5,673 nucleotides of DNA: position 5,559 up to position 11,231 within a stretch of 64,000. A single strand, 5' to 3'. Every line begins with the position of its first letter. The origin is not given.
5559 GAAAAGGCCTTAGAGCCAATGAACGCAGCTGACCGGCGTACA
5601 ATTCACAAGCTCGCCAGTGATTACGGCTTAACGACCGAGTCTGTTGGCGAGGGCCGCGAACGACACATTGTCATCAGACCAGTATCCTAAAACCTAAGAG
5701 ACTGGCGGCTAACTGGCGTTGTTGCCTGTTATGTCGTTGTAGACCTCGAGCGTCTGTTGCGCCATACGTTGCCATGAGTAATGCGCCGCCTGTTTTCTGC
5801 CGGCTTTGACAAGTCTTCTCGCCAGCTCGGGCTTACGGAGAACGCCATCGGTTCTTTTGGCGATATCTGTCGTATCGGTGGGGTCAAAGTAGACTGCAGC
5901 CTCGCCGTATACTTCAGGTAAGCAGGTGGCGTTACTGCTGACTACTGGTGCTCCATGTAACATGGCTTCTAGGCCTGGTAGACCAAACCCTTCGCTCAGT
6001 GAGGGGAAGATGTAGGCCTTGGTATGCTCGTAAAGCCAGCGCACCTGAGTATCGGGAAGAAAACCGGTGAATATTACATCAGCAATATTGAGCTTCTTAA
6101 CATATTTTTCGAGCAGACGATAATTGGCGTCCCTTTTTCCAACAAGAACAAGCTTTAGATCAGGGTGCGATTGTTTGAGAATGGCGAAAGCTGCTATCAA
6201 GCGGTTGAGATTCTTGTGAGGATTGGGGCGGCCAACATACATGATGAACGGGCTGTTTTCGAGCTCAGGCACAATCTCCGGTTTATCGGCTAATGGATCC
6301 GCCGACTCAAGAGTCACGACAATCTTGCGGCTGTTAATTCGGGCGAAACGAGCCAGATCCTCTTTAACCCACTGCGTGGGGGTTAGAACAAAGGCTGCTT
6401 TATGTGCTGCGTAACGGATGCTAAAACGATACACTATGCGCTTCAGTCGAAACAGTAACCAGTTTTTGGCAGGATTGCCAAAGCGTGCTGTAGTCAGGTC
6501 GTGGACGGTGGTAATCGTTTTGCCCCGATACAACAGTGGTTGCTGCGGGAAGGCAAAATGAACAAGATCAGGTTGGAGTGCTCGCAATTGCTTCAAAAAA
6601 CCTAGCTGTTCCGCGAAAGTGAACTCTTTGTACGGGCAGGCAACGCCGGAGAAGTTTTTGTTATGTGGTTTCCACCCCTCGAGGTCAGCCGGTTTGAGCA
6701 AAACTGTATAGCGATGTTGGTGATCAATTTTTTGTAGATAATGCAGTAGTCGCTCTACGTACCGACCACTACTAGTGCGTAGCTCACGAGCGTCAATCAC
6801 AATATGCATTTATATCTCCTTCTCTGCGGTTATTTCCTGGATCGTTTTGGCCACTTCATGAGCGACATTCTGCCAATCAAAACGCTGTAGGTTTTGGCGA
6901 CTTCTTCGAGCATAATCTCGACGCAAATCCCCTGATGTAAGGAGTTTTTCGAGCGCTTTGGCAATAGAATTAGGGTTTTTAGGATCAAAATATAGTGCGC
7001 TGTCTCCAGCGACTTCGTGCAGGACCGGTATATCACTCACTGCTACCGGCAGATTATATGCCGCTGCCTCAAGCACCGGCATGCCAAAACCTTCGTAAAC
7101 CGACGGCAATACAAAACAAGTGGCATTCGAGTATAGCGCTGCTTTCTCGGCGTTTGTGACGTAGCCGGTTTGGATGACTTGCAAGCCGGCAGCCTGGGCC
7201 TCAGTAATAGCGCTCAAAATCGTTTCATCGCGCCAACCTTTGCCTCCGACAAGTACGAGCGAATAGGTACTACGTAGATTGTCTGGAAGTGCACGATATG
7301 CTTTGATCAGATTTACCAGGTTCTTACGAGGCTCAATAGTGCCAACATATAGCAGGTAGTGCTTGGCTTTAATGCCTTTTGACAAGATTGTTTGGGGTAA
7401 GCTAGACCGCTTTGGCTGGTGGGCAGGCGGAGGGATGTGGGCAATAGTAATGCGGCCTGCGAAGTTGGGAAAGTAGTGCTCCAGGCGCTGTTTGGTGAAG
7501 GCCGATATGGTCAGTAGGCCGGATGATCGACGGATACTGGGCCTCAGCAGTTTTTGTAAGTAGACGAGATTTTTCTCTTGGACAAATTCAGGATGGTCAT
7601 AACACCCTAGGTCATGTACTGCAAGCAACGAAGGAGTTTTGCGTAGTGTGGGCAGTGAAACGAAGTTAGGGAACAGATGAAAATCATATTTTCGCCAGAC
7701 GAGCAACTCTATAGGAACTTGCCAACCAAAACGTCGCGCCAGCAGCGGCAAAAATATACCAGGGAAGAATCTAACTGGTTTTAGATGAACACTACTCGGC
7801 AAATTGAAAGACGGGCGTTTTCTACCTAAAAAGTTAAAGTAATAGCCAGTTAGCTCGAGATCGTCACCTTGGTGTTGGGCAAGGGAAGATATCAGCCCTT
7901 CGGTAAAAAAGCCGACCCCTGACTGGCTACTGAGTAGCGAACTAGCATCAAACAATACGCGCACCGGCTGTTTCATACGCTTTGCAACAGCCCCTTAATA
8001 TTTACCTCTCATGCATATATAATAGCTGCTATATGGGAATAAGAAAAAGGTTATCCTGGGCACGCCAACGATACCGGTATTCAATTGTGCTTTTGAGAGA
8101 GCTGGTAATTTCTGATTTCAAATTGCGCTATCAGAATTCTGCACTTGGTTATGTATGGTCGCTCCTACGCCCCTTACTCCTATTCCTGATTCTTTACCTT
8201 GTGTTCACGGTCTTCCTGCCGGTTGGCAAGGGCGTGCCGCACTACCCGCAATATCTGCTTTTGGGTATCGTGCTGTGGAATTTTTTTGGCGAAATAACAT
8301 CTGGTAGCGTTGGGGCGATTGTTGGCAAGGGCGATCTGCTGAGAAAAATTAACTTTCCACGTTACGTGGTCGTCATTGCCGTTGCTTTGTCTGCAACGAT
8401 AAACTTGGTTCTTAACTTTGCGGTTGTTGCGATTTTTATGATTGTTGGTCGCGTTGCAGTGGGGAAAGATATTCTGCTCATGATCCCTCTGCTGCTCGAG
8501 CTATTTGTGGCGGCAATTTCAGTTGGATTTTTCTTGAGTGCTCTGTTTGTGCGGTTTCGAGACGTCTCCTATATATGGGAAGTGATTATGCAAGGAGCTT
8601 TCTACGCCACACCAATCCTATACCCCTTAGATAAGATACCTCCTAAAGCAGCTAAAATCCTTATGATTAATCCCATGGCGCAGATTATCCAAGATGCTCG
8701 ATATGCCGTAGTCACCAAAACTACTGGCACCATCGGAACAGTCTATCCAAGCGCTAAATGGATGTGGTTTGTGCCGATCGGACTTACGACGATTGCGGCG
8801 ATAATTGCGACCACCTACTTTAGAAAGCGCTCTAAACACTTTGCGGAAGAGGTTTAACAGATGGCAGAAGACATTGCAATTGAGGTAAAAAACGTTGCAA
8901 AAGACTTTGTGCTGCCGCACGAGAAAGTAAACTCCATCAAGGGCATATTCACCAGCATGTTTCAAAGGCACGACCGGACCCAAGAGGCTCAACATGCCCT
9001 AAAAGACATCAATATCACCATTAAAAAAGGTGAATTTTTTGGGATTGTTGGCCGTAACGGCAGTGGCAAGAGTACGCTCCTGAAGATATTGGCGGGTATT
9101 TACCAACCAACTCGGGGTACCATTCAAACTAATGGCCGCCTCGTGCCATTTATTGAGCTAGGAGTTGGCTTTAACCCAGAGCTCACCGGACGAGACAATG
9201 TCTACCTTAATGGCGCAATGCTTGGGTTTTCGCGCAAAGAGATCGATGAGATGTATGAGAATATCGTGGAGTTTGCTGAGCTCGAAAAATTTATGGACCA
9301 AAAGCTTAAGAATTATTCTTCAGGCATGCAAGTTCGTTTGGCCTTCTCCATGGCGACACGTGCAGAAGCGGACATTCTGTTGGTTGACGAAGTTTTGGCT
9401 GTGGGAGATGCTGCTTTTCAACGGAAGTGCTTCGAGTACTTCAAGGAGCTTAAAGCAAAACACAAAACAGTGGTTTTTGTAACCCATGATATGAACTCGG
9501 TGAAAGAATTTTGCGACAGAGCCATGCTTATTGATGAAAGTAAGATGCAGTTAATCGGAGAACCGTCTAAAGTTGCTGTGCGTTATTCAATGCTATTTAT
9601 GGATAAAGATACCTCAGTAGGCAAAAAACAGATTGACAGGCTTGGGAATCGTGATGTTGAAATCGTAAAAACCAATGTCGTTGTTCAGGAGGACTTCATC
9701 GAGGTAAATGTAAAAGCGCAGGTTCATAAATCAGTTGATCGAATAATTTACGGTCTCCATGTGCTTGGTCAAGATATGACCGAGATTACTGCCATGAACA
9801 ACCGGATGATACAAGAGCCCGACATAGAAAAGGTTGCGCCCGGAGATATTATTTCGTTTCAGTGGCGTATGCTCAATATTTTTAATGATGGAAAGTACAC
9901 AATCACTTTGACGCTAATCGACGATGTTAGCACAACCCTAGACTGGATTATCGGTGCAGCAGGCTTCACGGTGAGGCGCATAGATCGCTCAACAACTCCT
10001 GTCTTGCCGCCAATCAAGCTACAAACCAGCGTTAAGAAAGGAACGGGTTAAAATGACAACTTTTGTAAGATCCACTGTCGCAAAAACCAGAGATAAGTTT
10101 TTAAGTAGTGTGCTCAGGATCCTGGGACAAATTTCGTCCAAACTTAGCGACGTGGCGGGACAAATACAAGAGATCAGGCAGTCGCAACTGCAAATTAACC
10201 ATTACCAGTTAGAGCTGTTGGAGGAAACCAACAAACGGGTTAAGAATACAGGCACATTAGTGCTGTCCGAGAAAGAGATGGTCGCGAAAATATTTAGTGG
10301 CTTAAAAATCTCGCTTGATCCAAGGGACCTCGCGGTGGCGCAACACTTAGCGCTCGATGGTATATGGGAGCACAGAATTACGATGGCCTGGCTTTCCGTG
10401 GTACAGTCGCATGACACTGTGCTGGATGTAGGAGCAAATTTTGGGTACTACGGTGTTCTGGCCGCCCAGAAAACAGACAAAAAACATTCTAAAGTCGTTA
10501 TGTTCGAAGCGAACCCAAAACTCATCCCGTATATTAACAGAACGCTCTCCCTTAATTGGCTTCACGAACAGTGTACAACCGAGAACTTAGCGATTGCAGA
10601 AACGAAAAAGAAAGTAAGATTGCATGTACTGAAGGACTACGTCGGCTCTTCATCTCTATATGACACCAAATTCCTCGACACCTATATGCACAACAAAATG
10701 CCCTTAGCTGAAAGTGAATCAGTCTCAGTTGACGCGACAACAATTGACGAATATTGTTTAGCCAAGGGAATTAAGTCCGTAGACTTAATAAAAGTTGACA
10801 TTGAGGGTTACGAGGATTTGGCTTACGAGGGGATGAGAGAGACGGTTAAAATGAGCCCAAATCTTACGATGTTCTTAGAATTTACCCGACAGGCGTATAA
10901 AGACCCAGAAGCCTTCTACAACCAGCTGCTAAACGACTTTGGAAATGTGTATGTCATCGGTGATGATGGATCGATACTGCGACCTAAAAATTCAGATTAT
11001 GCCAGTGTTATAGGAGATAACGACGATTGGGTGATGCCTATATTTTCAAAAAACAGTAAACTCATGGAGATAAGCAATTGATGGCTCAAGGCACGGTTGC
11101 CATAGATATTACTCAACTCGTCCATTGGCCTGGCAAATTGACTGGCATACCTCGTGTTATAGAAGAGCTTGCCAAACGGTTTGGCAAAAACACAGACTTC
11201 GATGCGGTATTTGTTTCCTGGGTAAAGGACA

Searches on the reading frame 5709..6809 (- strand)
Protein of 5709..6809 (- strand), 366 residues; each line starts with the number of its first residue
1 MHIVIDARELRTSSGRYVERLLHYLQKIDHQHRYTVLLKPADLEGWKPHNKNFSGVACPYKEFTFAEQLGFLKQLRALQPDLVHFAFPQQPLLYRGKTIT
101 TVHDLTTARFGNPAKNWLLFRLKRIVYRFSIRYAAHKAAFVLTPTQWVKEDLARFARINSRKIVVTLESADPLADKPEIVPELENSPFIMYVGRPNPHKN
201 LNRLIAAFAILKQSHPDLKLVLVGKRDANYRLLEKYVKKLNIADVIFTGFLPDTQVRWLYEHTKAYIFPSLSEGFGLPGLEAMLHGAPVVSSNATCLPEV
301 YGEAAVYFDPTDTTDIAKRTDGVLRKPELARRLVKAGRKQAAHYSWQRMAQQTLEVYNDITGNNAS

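Call 107: search_protein_families(library=pfam, proteins=[window:5709-6809:-], max_evalue=0.00001)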
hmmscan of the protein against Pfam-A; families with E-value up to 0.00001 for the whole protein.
window:5709-6809:- (366 aa): 6 families
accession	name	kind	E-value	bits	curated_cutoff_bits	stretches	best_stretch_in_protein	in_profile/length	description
PF00534.26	Glycos_transf_1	-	2e-35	122.3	26.4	1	180-340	9-172/172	Glycosyl transferases group 1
PF13692.12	Glyco_trans_1_4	-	1.1e-25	91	27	1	187-324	2-140/142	Glycosyl transferases group 1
PF20706.3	GT4-conflict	-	2.6e-12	46.9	26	1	172-352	182-384/385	Family 4 Glycosyltransferase in conflict systems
PF13439.12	Glyco_transf_4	-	8.3e-12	45.9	28.5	1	15-165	5-161/170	Glycosyltransferase Family 4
PF13524.12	Glyco_trans_1_2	-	7.4e-10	39.4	25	1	212-354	10-143/144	Glycosyl transferase-like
PF13579.12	Glyco_trans_4_4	-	1.9e-07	32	29.7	1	15-165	4-154/158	Glycosyl transferase 4-like domain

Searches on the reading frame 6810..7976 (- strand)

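Call 107: search_protein_families(library=pfam, proteins=[window:6810-7976:-], max_evalue=0.00001)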
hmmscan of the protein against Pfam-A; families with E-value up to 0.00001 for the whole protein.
window:6810-7976:- (388 aa): 4 families
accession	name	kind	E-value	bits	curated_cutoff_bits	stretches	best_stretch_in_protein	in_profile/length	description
PF00534.26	Glycos_transf_1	-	1.9e-33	115.8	26.4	1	204-361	14-171/172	Glycosyl transferases group 1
PF13692.12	Glyco_trans_1_4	-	8.7e-25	88.1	27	1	206-347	2-141/142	Glycosyl transferases group 1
PF20706.3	GT4-conflict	-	7.4e-10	38.8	26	1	203-374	195-384/385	Family 4 Glycosyltransferase in conflict systems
PF13524.12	Glyco_trans_1_2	-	1.1e-06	29.2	25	1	241-375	17-142/144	Glycosyl transferase-like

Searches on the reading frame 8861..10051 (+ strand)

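Call 107: search_protein_families(library=pfam, proteins=[window:8861-10051:+], max_evalue=0.00001)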
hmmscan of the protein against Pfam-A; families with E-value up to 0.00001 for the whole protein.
window:8861-10051:+ (396 aa): 3 families
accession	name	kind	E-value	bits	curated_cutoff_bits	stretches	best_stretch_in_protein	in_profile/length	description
PF00005.33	ABC_tran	-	3.3e-23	83.3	25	1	47-178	1-135/137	ABC transporter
PF14524.12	Wzt_C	-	6.2e-13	49.4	30.4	1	269-376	23-134/143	Wzt C-terminal domain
PF13304.12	AAA_21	-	3.1e-07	31.2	27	0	59-93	1-35/304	AAA domain, putative AbiEii toxin, Type IV TA system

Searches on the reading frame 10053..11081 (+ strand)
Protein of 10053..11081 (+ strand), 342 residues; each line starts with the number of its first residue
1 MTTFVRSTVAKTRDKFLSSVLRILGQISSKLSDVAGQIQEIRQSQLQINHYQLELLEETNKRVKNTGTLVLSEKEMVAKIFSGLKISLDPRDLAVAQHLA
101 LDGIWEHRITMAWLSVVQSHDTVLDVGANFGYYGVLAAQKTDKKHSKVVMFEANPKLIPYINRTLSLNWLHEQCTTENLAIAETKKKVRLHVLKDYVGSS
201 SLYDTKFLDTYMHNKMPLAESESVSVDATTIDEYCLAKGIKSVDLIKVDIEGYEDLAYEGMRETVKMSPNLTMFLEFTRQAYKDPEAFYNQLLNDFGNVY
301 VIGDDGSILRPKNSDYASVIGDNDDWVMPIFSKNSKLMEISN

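Call 107: search_protein_families(library=pfam, proteins=[window:10053-11081:+], max_evalue=0.00001)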
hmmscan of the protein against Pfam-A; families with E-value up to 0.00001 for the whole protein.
window:10053-11081:+ (342 aa): 1 family
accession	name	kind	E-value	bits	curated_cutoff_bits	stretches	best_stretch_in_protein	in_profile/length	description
PF05050.19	Methyltransf_21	-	2.1e-15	57.7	22.7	1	125-288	1-161/173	Methyltransferase FkbM domain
